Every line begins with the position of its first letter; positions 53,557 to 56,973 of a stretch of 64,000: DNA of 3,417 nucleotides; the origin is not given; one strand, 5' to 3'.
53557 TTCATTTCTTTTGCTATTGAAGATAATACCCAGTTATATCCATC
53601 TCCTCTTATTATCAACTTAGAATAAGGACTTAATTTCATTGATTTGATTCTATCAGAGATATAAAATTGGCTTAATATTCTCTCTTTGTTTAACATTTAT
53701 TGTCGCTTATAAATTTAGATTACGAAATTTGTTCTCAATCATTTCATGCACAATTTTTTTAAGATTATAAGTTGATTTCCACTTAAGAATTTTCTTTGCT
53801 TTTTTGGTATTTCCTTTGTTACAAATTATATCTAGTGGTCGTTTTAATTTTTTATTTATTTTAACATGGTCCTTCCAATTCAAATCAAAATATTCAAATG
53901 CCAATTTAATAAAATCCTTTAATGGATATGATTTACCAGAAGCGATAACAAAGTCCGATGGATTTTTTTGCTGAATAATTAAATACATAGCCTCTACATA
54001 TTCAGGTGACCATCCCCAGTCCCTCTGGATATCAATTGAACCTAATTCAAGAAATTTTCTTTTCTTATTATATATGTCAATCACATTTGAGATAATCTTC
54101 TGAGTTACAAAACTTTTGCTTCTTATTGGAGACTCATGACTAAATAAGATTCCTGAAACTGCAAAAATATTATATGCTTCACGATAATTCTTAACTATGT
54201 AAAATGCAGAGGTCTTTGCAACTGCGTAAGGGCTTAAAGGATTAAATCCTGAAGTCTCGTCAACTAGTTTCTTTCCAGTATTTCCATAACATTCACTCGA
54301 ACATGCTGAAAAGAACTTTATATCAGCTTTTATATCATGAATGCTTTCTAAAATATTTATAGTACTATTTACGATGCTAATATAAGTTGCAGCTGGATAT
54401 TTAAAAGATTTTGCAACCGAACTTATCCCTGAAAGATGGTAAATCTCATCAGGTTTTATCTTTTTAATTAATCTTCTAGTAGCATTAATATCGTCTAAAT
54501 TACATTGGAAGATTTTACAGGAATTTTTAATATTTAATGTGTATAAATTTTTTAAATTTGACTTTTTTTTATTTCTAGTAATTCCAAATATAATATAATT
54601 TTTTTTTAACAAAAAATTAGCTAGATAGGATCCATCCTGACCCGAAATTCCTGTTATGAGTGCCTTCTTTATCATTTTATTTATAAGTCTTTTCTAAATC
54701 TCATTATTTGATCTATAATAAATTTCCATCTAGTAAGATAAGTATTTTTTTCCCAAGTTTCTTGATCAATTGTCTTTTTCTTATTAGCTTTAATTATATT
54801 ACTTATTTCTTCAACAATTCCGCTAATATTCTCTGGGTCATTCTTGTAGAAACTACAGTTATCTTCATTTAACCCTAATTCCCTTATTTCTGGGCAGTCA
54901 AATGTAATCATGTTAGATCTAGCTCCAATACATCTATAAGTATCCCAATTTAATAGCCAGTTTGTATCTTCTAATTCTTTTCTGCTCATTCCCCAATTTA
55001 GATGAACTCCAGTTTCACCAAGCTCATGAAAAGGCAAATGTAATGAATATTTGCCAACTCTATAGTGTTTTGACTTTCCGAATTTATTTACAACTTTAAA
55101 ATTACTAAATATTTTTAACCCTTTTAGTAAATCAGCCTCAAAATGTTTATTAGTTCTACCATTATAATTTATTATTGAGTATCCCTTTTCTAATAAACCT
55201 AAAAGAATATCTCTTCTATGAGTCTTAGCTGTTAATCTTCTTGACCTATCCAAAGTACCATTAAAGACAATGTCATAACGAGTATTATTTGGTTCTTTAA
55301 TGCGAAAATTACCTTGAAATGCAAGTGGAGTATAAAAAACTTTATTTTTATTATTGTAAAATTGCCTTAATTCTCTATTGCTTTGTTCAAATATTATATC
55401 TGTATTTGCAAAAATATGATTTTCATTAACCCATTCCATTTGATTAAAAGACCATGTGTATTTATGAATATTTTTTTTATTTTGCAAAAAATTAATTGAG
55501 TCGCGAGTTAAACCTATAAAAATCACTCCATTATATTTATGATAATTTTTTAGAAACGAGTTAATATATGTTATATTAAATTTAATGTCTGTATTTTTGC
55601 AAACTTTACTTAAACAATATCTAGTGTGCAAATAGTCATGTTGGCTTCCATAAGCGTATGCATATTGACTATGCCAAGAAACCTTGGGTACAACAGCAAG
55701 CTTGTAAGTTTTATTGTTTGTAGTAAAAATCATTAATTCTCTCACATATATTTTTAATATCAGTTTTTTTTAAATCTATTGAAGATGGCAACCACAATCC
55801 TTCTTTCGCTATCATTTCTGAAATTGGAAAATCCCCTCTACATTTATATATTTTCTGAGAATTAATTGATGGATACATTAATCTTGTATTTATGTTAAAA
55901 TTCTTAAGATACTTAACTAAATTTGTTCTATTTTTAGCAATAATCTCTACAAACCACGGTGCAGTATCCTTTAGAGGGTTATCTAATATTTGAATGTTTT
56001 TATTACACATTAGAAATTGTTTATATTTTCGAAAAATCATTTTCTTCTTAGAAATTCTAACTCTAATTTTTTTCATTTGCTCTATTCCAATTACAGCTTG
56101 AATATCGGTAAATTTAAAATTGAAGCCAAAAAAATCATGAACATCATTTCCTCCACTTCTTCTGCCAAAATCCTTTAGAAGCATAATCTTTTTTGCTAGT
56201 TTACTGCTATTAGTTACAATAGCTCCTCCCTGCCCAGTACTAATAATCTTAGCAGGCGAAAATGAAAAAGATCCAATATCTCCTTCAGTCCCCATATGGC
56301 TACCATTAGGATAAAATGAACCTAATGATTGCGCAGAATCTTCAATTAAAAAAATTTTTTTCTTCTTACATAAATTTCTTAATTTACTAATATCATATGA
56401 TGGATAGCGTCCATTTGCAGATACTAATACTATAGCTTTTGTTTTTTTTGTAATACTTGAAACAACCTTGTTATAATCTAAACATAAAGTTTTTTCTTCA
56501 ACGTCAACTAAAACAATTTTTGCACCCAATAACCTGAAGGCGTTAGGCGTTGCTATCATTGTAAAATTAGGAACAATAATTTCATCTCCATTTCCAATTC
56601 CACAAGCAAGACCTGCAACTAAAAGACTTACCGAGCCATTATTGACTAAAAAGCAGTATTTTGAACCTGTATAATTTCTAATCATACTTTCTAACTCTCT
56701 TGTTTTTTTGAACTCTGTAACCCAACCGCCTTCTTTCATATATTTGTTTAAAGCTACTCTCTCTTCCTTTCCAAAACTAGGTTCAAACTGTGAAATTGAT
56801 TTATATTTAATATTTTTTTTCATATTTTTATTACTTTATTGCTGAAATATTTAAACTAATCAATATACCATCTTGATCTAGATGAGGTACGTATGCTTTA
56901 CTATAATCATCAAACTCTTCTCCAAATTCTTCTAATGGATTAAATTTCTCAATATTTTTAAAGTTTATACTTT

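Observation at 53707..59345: GDP-sugar tailoring module with two Gmd-type enzymes, an RmlC-like epimerase, a mini-cupin, a DegT aminotransferase and a methyltransferase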

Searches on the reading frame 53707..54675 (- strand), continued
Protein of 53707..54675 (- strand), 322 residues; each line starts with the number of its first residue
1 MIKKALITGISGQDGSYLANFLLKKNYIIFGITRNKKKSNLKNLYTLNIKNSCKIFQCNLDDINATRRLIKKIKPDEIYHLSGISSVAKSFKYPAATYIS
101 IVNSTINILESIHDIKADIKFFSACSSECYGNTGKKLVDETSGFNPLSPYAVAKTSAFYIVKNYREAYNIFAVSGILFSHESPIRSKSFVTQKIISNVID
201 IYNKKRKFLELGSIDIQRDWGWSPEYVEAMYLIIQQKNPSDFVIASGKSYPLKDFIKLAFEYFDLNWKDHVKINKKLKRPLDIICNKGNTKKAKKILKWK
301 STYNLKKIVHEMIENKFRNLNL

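Call 46: find_encoding_contigs(protein=P0175, flank=6000, max_places=1)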
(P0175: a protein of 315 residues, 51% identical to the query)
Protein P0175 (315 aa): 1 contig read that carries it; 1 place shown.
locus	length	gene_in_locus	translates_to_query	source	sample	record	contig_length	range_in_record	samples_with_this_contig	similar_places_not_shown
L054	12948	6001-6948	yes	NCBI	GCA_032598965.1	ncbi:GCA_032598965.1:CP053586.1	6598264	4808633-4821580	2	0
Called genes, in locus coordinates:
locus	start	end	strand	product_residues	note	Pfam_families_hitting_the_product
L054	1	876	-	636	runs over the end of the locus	PF13354:Beta-lactamase2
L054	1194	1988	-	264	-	PF00588:SpoU_methylase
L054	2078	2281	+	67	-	PF10013:DUF2256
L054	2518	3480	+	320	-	PF01112:Asparaginase_2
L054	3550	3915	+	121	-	-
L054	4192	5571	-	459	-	PF01548:DEDD_Tnp_IS110, PF02371:Transposase_20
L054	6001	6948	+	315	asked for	PF01370:Epimerase, PF16363:GDP_Man_Dehyd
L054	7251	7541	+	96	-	PF10615:DUF2470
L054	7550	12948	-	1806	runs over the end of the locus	PF00656:Peptidase_C14, PF20703:nSTAND1, PF24105:Beta-prop_CAF1B_HIR1, PF24814:WD40_Prp19, PF24817:WD40_WDHD1_1st, PF25172:Beta-prop_WDR3_2nd, PF00400:WD40, PF24782:WD40_MABP1-WDR62_2nd, +99 more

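Call 69: find_encoding_contigs(protein=P0201, flank=7000, max_places=2)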
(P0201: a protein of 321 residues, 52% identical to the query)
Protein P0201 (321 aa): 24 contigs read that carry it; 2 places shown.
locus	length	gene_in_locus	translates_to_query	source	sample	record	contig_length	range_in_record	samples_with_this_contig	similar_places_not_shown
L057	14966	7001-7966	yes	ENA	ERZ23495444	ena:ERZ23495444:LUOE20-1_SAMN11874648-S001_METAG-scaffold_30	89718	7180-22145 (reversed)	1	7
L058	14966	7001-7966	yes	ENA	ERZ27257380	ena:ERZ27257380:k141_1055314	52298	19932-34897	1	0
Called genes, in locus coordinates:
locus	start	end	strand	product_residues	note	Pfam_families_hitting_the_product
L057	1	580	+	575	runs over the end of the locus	PF13641:Glyco_tranf_2_3 (faint), PF00535:Glycos_transf_2, PF20102:DUF6492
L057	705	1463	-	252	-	-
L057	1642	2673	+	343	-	PF01370:Epimerase, PF02719:Polysacc_synt_2 (weak), PF04321:RmlD_sub_bind, PF16363:GDP_Man_Dehyd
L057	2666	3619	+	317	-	PF01370:Epimerase, PF02719:Polysacc_synt_2 (faint), PF04321:RmlD_sub_bind, PF16363:GDP_Man_Dehyd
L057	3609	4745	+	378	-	PF13439:Glyco_transf_4 (faint), PF00534:Glycos_transf_1, PF13692:Glyco_trans_1_4 (weak), PF13524:Glyco_trans_1_2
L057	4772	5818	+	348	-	-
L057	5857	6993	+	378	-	-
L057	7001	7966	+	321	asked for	PF01370:Epimerase, PF04321:RmlD_sub_bind (weak), PF16363:GDP_Man_Dehyd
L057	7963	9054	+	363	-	PF00534:Glycos_transf_1, PF13692:Glyco_trans_1_4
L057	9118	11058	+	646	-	PF01757:Acyl_transf_3, PF19040:SGNH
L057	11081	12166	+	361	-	-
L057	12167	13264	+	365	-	PF13439:Glyco_transf_4, PF00534:Glycos_transf_1, PF13524:Glyco_trans_1_2, PF13692:Glyco_trans_1_4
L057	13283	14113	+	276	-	PF01596:Methyltransf_3 (faint), PF13578:Methyltransf_24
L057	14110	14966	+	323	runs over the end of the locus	PF00106:adh_short (faint), PF01073:3Beta_HSD, PF01370:Epimerase, PF02719:Polysacc_synt_2, PF04321:RmlD_sub_bind, PF07993:NAD_binding_4 (faint), PF16363:GDP_Man_Dehyd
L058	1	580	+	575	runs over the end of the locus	PF13641:Glyco_tranf_2_3 (faint), PF00535:Glycos_transf_2, PF20102:DUF6492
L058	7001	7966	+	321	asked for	PF01370:Epimerase, PF04321:RmlD_sub_bind (weak), PF16363:GDP_Man_Dehyd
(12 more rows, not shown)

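Call 70: find_encoding_contigs(protein=P0127, flank=7000, max_places=2)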
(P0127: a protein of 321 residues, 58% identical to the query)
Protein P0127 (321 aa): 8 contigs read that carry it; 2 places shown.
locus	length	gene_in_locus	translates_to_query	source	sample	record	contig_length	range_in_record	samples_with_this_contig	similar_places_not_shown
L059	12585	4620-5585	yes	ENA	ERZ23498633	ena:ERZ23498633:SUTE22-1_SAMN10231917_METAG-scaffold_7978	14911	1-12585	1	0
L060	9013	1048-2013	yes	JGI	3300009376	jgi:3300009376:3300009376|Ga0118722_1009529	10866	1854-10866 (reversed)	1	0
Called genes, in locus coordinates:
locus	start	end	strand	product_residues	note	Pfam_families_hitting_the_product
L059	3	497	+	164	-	?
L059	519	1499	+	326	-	PF00534:Glycos_transf_1, PF13692:Glyco_trans_1_4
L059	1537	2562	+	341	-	PF01370:Epimerase, PF04321:RmlD_sub_bind, PF16363:GDP_Man_Dehyd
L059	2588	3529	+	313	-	PF01370:Epimerase, PF02719:Polysacc_synt_2 (faint), PF04321:RmlD_sub_bind, PF16363:GDP_Man_Dehyd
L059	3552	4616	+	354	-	-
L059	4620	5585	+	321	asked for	PF01370:Epimerase, PF16363:GDP_Man_Dehyd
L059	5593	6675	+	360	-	PF00534:Glycos_transf_1, PF13692:Glyco_trans_1_4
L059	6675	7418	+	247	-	PF13489:Methyltransf_23 (weak), PF08241:Methyltransf_11, PF13649:Methyltransf_25 (weak)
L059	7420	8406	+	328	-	PF01073:3Beta_HSD, PF01370:Epimerase, PF02719:Polysacc_synt_2, PF04321:RmlD_sub_bind, PF07993:NAD_binding_4 (weak), PF16363:GDP_Man_Dehyd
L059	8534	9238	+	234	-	PF01596:Methyltransf_3 (weak), PF13578:Methyltransf_24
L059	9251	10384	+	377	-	PF13439:Glyco_transf_4, PF00534:Glycos_transf_1, PF13692:Glyco_trans_1_4, PF13524:Glyco_trans_1_2 (weak)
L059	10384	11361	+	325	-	PF00535:Glycos_transf_2, PF10111:Glyco_tranf_2_2, PF13641:Glyco_tranf_2_3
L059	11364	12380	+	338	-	PF00534:Glycos_transf_1, PF13692:Glyco_trans_1_4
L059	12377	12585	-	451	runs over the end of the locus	PF04932:Wzy_C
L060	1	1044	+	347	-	?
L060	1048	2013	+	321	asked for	PF01370:Epimerase, PF16363:GDP_Man_Dehyd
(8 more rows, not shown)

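Call 72: search_protein_families(library=ncbifam, proteins=[L059:2588-3529:+, L057:2666-3619:+, L059:4620-5585:+, L059:7420-8406:+], max_evalue=1e-10)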
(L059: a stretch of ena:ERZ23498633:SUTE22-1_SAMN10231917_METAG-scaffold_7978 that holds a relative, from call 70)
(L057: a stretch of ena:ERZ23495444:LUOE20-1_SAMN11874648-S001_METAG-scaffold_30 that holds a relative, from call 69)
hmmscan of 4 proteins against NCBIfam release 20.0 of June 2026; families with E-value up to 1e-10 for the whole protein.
L059:2588-3529:+ (313 aa): 6 families
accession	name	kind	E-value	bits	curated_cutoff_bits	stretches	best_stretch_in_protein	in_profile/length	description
NF047922.1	GDPFucSynFcl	equivalog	1e-111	373.3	500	1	6-308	2-303/308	GDP-L-fucose synthase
TIGR01181.1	dTDP_gluc_dehyt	equivalog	3e-22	79.1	365.1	1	44-308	59-313/321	dTDP-glucose 4,6-dehydratase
TIGR01179.1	galE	equivalog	4.4e-21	75.1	262.3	1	9-301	2-320/332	UDP-glucose 4-epimerase GalE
TIGR02197.1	heptose_epim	equivalog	4.8e-17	62.1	274.6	1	9-307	1-314/316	ADP-glyceromanno-heptose 6-epimerase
NF007490.0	PRK10084.1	subfamily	4.4e-14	52.2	649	1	42-308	57-336/361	dTDP-glucose 4,6-dehydratase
TIGR04180.1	EDH_00030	hypoth_equivalog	2e-13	50.1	475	1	60-270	72-268/297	NAD-dependent 4,6-dehydratase LegB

L057:2666-3619:+ (317 aa): 7 families
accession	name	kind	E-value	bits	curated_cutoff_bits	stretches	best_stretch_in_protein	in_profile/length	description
NF047922.1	GDPFucSynFcl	equivalog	4.6e-88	295.6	500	1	10-314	2-304/308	GDP-L-fucose synthase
TIGR01181.1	dTDP_gluc_dehyt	equivalog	2.8e-23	82.5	365.1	1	46-312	57-312/321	dTDP-glucose 4,6-dehydratase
TIGR01179.1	galE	equivalog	7.8e-23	80.8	262.3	1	46-301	54-315/332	UDP-glucose 4-epimerase GalE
TIGR04180.1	EDH_00030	hypoth_equivalog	1.7e-21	76.5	475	1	61-273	69-267/297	NAD-dependent 4,6-dehydratase LegB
NF007490.0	PRK10084.1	subfamily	1.4e-13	50.6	649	0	139-313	163-336/361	dTDP-glucose 4,6-dehydratase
TIGR02197.1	heptose_epim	equivalog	9.3e-11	41.4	274.6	0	13-263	1-261/316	ADP-glyceromanno-heptose 6-epimerase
NF007582.0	PRK10217.1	equivalog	9.6e-11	41.4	698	0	46-312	58-332/355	dTDP-glucose 4,6-dehydratase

L059:4620-5585:+ (321 aa): 7 families
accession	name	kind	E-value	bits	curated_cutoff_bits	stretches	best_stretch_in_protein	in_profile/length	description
TIGR01472.1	gmd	equivalog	1.3e-94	317.2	415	1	3-318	1-340/342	GDP-mannose 4,6-dehydratase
TIGR01181.1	dTDP_gluc_dehyt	equivalog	2.9e-27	95.6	365.1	1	6-314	3-309/321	dTDP-glucose 4,6-dehydratase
TIGR01179.1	galE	equivalog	1.8e-20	73.1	262.3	1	5-159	2-154/332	UDP-glucose 4-epimerase GalE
TIGR04180.1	EDH_00030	hypoth_equivalog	2.5e-20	72.7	475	1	6-303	2-296/297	NAD-dependent 4,6-dehydratase LegB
TIGR02622.1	CDP_4_6_dhtase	equivalog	6.9e-18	64.9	278.45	1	2-313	4-327/352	CDP-glucose 4,6-dehydratase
NF007490.0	PRK10084.1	subfamily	4.6e-12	45.6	649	1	5-314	3-332/361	dTDP-glucose 4,6-dehydratase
NF007582.0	PRK10217.1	equivalog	4e-11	42.6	698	1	3-241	2-247/355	dTDP-glucose 4,6-dehydratase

L059:7420-8406:+ (328 aa): 15 families
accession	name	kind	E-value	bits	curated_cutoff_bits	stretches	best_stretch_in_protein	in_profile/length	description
TIGR01181.1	dTDP_gluc_dehyt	equivalog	1.8e-48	165.3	365.1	1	3-323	1-313/321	dTDP-glucose 4,6-dehydratase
TIGR01179.1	galE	equivalog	4.2e-48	163.9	262.3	1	3-322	1-326/332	UDP-glucose 4-epimerase GalE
TIGR04180.1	EDH_00030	hypoth_equivalog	1.4e-41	142.5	475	1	4-308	1-296/297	NAD-dependent 4,6-dehydratase LegB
NF011728.1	PRK15181.1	equivalog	3.3e-34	118.4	760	1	2-323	16-339/348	Vi polysaccharide biosynthesis UDP-N-acetylglucosaminuronic acid C-4 epimerase TviC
NF007490.0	PRK10084.1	subfamily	1.7e-31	109.5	649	1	3-323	2-336/361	dTDP-glucose 4,6-dehydratase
TIGR02197.1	heptose_epim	equivalog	1.4e-30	106.5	274.6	1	4-323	1-315/316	ADP-glyceromanno-heptose 6-epimerase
NF007956.0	PRK10675.1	subfamily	9.4e-26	90.7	394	1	3-303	2-311/338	UDP-glucose 4-epimerase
NF007582.0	PRK10217.1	equivalog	1e-24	87.3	698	1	1-323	1-333/355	dTDP-glucose 4,6-dehydratase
NF042422.1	oxyalk_red_OleD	equivalog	1.1e-18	67.8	580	1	3-264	2-242/329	2-alkyl-3-oxoalkanoate reductase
TIGR02622.1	CDP_4_6_dhtase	equivalog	1.5e-18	67.1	278.45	1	2-326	5-335/352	CDP-glucose 4,6-dehydratase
NF008872.0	PRK11908.1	equivalog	1.2e-17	64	294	1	1-262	1-258/349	bifunctional UDP-4-keto-pentose/UDP-xylose synthase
NF042423.1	oxyalk_red_Shew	equivalog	1.6e-17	63.6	580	1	2-235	9-218/331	2-alkyl-3-oxoalkanoate reductase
NF041015.1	UDPsulfquin_syn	equivalog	2.7e-15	56.2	575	0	2-129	1-140/384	UDP-sulfoquinovose synthase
NF047922.1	GDPFucSynFcl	equivalog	1.7e-14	54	500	1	65-324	36-304/308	GDP-L-fucose synthase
NF043036.1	ErythonDh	equivalog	5.6e-13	48.8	325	1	3-208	2-199/321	D-erythronate dehydrogenase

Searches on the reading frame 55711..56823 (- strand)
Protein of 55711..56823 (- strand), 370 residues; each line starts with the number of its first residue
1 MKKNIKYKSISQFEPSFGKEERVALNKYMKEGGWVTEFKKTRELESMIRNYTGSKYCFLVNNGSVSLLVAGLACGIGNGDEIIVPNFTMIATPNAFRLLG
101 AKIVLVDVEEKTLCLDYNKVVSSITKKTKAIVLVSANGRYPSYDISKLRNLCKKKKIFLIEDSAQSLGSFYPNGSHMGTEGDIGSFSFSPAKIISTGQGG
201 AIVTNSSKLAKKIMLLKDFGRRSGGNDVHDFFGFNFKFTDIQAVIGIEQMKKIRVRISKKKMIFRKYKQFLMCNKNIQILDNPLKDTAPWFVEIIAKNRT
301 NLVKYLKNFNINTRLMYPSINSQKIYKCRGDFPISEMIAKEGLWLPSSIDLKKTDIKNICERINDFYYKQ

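Call 3: search_protein_families(library=pfam, proteins=[window:55711-56823:-], max_evalue=0.01)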
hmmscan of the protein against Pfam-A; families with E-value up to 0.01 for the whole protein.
window:55711-56823:- (370 aa): 4 families
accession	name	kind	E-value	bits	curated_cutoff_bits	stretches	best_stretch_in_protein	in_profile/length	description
PF01041.23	DegT_DnrJ_EryC1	-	5.9e-83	279.5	19.8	1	19-363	5-359/360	DegT/DnrJ/EryC1/StrS aminotransferase family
PF00155.27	Aminotran_1_2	-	1.1e-05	25.2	19.7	1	58-164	69-187/361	Aminotransferase class I and II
PF01053.26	Cys_Met_Meta_PP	-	4.7e-05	22.6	27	1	41-168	54-179/381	Cys/Met metabolism PLP-dependent enzyme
PF00266.25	Aminotran_5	-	0.00082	18.9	21.5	1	64-179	73-192/371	Aminotransferase class-V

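Call 4: search_protein_families(library=ncbifam, proteins=[window:55711-56823:-], max_evalue=0.01)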
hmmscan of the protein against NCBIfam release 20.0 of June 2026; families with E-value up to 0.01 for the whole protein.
window:55711-56823:- (370 aa): 31 families (the best 25 are shown)
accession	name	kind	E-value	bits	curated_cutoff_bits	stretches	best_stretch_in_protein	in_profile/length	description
TIGR04181.1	NHT_00031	hypoth_equivalog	9.8e-65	218.8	420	1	14-348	5-359/359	LegC family aminotransferase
TIGR03588.1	PseC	equivalog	7.6e-59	199.5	423.5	1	32-365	23-378/380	UDP-4-amino-4,6-dideoxy-N-acetyl-beta-L-altrosamine transaminase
NF008687.0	PRK11706.1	equivalog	6.9e-49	166.6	375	1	15-367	7-374/375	dTDP-4-amino-4,6-dideoxygalactose transaminase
NF008658.2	PRK11658.1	equivalog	3.2e-48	164.3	631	1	14-364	9-374/379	UDP-4-amino-4-deoxy-L-arabinose aminotransferase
NF011936.0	PRK15407.1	equivalog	2.6e-47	161.5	423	2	33-222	59-253/440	lipopolysaccharide biosynthesis protein RfbH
TIGR02379.1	ECA_wecE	subfamily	3.5e-40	137.9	434.85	1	18-366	10-374/376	dTDP-4-amino-4,6-dideoxy-D-glucose transaminase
TIGR04427.1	PLP_DesI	equivalog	8e-40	137.1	650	1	33-363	45-379/390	dTDP-4-dehydro-6-deoxyglucose aminotransferase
NF004621.0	PRK05957.1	equivalog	6.1e-10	38.4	498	1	56-165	90-202/389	pyridoxal phosphate-dependent aminotransferase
NF005732.0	PRK07550.1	equivalog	8.1e-10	38.3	366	1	69-163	107-206/389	aminotransferase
NF041091.1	asp_aminotase_Arch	equivalog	4.5e-08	32.3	550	1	55-163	87-200/376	aspartate aminotransferase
NF041364.1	GntC_guanitoxin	equivalog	2.6e-07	29.8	415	1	60-162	65-173/356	guanitoxin biosynthesis PLP-dependent (S)-gamma-hydroxy-L-arginine cyclodehydratase GntC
NF006569.0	PRK09082.1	subfamily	3e-07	29.9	420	1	59-163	95-203/386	methionine aminotransferase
NF005817.0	PRK07683.1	equivalog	5.4e-07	28.6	575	1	59-165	93-203/387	aminotransferase A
NF004975.0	PRK06348.1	equivalog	1.7e-06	27.3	549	1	41-171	68-210/384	pyridoxal phosphate-dependent aminotransferase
NF005744.0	PRK07568.1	subfamily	4.2e-06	25.8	389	1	58-163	91-202/398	pyridoxal phosphate-dependent aminotransferase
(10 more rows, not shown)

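Call 12: search_solved_structures(query=window:55711-56823:-, max_evalue=1e-20)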
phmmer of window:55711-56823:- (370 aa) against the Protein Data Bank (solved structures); distinct sequences matched with E-value up to 1e-20: 46.
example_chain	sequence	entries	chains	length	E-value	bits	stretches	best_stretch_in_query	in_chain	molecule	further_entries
7b0d_A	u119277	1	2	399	4e-46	160.8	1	24-368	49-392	Glutamine--scyllo-inositol transaminase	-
3frk_A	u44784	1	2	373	1.4e-45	159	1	32-366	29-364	QdtB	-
3bn1_A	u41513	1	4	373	6.9e-43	150.2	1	33-361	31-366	Perosamine synthetase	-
3dr7_A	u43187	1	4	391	8.1e-43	149.9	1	33-361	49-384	Putative perosamine synthetase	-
3dr4_A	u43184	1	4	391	5.5e-42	147.2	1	33-361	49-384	Putative perosamine synthetase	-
7b0m_AAA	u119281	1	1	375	1.8e-40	142.2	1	39-294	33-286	Sugar aminotransferase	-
5k8b_A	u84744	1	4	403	4.3e-40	140.9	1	39-263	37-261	8-amino-3,8-dideoxy-alpha-D-manno-octulosonate transaminase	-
9bgp_A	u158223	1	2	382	1.3e-39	139.4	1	31-361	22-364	aminotransferase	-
8e77_A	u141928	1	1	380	4.3e-39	137.7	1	27-361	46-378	DegT/DnrJ/EryC1/StrS aminotransferase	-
8e75_A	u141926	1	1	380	4.3e-39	137.7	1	27-361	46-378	DegT/DnrJ/EryC1/StrS aminotransferase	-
9bgr_A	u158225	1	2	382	8.7e-39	136.7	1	31-361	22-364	aminotransferase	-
8vr5_A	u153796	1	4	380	1.8e-38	135.6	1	33-365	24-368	DegT/DnrJ/EryC1/StrS aminotransferase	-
8vr3_A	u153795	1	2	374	1.9e-38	135.6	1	33-365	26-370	DegT/DnrJ/EryC1/StrS aminotransferase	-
7n63_A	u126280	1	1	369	3.7e-38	134.6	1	5-367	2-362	Putative aminotransferase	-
1mdo_A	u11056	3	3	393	5.3e-37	130.8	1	14-333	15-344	ArnB aminotransferase | UDP-4-amino-4-deoxy-L-arabinose--oxoglutarate aminotransferase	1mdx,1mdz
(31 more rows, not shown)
